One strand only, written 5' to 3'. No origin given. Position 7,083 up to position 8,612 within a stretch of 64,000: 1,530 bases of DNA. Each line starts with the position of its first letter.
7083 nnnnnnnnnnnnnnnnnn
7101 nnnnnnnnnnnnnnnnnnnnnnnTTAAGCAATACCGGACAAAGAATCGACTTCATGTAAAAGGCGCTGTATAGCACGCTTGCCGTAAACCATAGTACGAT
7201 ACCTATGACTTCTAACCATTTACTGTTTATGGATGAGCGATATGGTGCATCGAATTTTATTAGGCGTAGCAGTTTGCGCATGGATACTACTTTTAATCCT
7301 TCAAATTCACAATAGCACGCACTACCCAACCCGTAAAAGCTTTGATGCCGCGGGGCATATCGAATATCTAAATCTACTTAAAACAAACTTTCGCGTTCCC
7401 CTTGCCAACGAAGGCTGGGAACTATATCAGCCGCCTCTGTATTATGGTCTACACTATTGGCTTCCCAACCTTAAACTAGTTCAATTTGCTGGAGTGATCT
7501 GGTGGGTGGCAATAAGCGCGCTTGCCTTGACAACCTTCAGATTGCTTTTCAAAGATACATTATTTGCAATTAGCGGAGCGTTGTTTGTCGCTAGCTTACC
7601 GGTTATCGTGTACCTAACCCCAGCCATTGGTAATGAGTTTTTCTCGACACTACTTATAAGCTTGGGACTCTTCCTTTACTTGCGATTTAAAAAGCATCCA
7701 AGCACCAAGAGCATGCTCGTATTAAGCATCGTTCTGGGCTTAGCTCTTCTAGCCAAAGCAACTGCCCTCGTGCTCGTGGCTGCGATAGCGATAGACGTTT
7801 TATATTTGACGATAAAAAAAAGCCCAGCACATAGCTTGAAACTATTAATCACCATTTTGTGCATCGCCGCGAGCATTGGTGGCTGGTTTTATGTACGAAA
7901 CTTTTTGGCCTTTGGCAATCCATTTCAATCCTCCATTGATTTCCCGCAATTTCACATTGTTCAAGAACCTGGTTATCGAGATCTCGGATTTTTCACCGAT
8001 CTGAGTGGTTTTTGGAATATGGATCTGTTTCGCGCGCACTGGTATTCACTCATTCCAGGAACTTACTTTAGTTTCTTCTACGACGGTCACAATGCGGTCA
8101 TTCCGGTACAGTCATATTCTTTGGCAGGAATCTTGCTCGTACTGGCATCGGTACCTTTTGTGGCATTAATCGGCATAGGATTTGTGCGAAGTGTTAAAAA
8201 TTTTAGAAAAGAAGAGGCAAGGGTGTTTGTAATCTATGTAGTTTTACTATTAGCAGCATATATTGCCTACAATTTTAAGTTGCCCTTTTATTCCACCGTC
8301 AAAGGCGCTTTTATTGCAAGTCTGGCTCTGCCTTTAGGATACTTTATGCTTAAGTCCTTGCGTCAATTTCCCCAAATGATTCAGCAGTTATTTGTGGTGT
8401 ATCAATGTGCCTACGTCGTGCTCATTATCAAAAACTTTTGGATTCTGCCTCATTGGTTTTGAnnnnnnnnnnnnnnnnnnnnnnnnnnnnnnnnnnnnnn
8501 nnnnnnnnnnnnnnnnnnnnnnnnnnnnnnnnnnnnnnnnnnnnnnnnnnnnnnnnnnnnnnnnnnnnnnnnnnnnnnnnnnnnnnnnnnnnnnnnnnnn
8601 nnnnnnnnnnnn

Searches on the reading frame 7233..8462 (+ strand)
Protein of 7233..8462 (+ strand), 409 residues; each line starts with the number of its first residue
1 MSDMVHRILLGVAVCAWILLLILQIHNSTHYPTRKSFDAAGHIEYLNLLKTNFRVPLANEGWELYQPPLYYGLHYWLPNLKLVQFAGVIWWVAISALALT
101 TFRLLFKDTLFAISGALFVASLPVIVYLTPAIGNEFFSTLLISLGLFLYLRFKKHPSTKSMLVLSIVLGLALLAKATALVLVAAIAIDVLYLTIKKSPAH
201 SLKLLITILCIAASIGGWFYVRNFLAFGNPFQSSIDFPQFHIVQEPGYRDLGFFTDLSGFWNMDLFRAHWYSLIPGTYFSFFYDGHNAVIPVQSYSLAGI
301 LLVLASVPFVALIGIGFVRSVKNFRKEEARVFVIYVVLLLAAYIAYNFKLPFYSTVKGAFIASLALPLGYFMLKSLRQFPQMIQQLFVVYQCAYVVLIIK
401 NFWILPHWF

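Call 78: search_protein_families(library=pfam, proteins=[window:7233-8462:+], max_evalue=0.0001)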
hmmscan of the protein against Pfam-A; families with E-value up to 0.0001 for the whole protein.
window:7233-8462:+ (409 aa): 1 family
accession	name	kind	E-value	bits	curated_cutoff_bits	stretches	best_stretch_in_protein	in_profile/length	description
PF13231.12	PMT_2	-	5.8e-07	30.3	26.1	1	83-211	24-154/160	Dolichyl-phosphate-mannose-protein mannosyltransferase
